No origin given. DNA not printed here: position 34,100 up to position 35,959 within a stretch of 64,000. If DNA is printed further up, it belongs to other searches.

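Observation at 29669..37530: Lower-GC carbohydrate island: RpiB - split transketolase - DeoC-like aldolase - HAD phosphatase - FGGY kinase - membrane protein - AKR, divergent from GntR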

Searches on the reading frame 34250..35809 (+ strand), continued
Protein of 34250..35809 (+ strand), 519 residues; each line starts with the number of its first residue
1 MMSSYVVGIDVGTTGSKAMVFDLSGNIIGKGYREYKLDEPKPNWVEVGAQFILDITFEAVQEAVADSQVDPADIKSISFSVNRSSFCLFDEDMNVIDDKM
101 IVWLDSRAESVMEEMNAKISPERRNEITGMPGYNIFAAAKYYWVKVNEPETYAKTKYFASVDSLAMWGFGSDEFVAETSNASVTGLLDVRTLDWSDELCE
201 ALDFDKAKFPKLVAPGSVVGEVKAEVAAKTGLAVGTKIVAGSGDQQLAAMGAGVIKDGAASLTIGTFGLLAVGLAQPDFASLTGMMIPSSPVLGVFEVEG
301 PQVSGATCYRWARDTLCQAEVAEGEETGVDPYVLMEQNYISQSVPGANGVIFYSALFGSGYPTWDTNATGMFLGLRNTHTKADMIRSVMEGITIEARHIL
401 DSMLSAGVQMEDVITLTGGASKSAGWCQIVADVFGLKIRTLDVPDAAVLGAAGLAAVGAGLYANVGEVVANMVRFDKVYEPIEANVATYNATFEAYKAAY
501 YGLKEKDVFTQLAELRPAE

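Call 53: search_solved_structures(query=window:34250-35809:+, max_evalue=1e-40, show_alignments=3)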
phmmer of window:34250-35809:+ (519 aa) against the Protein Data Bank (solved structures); distinct sequences matched with E-value up to 1e-40: 11.
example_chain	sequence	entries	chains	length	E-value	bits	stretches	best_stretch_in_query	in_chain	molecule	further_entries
3gbt_A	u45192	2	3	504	1.6e-56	195.3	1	3-496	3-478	Gluconate kinase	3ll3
5ya0_A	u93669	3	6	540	5.9e-47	163.7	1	4-501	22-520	Autoinducer-2 kinase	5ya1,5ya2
6k78_B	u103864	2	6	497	2.8e-45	158.2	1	2-497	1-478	Glycerol kinase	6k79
2zf5_O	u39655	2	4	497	3.4e-45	158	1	2-497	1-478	Glycerol kinase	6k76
6k78_A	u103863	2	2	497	3.8e-45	157.8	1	2-497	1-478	Glycerol kinase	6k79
3ezw_A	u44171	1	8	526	2.1e-43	152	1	4-489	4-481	Glycerol kinase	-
1bo5_O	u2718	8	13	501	2.3e-43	151.9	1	4-484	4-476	PROTEIN (GLYCEROL KINASE) | GLYCEROL KINASE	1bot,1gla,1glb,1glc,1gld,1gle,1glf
1bwf_Y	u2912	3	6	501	5.5e-43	150.7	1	4-484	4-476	GLYCEROL KINASE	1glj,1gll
1bu6_O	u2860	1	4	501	8.1e-43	150.1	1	4-484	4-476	PROTEIN (GLYCEROL KINASE)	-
6ude_A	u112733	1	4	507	5.6e-42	147.3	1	4-486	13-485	Glycerol kinase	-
2dpn_A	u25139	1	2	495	2.3e-41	145.3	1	5-463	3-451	Glycerol kinase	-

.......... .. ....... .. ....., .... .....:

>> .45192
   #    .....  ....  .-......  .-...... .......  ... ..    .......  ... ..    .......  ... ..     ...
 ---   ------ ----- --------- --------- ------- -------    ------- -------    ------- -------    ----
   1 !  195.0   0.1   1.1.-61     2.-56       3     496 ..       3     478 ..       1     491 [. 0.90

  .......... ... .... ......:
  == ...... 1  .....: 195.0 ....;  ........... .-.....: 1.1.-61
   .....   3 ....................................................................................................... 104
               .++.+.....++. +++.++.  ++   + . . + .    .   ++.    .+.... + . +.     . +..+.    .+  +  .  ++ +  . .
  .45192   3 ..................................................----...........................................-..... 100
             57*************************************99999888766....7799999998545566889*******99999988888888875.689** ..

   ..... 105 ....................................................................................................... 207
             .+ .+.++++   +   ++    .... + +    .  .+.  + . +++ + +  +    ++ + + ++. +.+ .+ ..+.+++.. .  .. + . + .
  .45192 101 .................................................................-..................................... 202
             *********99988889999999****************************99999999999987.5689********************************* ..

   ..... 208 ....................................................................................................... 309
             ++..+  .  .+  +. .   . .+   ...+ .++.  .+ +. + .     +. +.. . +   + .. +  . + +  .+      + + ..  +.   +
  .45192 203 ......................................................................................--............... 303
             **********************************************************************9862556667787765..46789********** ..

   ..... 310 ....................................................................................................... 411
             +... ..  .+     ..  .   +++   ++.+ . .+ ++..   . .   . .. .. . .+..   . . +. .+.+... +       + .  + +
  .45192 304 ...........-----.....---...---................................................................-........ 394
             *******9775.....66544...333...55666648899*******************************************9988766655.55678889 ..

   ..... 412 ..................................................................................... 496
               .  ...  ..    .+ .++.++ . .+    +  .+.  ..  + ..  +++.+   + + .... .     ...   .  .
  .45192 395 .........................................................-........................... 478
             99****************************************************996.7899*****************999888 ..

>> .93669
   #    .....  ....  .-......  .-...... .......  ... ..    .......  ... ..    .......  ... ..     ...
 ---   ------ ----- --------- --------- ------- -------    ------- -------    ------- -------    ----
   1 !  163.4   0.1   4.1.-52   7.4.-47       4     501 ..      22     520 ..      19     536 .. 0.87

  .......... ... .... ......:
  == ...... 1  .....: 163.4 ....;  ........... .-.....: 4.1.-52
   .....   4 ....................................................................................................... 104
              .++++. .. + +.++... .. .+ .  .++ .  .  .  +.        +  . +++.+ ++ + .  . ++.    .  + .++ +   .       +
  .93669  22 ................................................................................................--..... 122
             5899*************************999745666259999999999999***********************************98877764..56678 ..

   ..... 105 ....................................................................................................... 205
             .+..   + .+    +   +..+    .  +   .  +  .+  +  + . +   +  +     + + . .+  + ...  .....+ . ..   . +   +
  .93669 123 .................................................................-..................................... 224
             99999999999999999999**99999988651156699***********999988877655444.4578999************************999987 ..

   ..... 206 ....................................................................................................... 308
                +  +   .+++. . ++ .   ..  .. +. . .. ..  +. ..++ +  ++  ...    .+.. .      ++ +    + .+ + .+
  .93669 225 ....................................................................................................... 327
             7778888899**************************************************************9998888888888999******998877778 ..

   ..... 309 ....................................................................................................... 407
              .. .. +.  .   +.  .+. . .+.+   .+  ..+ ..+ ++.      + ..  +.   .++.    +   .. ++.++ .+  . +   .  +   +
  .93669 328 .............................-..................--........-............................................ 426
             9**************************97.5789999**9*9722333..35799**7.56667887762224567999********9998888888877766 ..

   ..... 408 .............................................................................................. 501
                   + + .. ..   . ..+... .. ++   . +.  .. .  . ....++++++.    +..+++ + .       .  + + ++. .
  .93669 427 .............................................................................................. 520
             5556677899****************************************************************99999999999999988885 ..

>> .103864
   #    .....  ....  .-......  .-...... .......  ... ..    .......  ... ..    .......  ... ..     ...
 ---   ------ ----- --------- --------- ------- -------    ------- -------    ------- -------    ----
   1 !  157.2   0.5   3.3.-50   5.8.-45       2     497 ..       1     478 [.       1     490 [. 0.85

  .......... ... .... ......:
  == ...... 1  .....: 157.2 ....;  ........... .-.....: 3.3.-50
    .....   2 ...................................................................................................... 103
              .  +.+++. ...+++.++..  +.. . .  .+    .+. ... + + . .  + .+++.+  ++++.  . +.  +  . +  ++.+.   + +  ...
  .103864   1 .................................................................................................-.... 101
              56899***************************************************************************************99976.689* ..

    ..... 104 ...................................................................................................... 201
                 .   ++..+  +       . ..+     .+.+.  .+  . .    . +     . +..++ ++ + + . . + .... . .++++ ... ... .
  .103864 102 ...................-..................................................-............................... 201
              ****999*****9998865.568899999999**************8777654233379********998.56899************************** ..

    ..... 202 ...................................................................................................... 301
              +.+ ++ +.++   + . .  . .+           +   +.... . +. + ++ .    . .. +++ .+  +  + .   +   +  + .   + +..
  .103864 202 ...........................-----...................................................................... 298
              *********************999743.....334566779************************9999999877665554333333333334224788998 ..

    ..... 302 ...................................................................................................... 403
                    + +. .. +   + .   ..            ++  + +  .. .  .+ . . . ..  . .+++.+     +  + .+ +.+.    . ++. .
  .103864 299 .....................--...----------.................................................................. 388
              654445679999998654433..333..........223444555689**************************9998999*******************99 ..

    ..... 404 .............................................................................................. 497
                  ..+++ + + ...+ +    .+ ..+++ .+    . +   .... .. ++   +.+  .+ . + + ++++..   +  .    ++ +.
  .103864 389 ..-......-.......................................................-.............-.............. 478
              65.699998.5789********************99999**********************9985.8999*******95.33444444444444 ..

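Call 64: find_encoding_contigs(protein=P0008, flank=10000, max_places=2)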
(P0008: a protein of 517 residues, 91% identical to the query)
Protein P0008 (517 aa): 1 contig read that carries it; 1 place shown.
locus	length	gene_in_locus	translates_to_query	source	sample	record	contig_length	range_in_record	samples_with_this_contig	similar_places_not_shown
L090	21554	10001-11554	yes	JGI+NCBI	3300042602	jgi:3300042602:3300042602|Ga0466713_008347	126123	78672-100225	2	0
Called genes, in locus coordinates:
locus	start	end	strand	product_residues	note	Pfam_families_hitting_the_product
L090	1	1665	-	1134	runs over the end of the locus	PF00664:ABC_membrane, PF03193:RsgA_GTPase (faint), PF00005:ABC_tran, PF02463:SMC_N (faint), PF13191:AAA_16 (faint), PF13304:AAA_21 (faint), PF13401:AAA_22 (faint), PF00005:ABC_tran, +2 more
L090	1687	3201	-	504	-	PF02682:CT_C_D, PF02626:CT_A_B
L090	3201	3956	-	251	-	PF03746:LamB_YcsF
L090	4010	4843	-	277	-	PF00248:Aldo_ket_red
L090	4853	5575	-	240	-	PF00392:GntR, PF07702:UTRA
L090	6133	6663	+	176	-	PF02502:LacAB_rpiB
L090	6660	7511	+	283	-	PF00456:Transketolase_N, PF13292:DXP_synthase_N (weak)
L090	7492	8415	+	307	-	PF02779:Transket_pyr, PF02780:Transketolase_C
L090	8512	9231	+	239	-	PF01791:DeoC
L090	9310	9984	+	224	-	PF00702:Hydrolase, PF12710:HAD, PF13419:HAD_2, PF13242:Hydrolase_like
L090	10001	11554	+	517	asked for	PF00370:FGGY_N, PF02782:FGGY_C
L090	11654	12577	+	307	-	PF00248:Aldo_ket_red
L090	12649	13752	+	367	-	PF00465:Fe-ADH, PF13685:Fe-ADH_2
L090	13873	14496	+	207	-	PF02734:Dak2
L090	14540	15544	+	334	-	PF02733:Dak1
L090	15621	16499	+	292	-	PF01791:DeoC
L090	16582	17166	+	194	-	PF06496:DUF1097 (weak)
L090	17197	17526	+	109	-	-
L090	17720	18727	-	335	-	PF02086:MethyltransfD12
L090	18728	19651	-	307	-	PF13545:HTH_Crp_2 (faint), PF04198:Sugar-bind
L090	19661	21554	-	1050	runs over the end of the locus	PF00133:tRNA-synt_1, PF09334:tRNA-synt_1g (faint), PF08264:Anticodon_1, PF19302:DUF5915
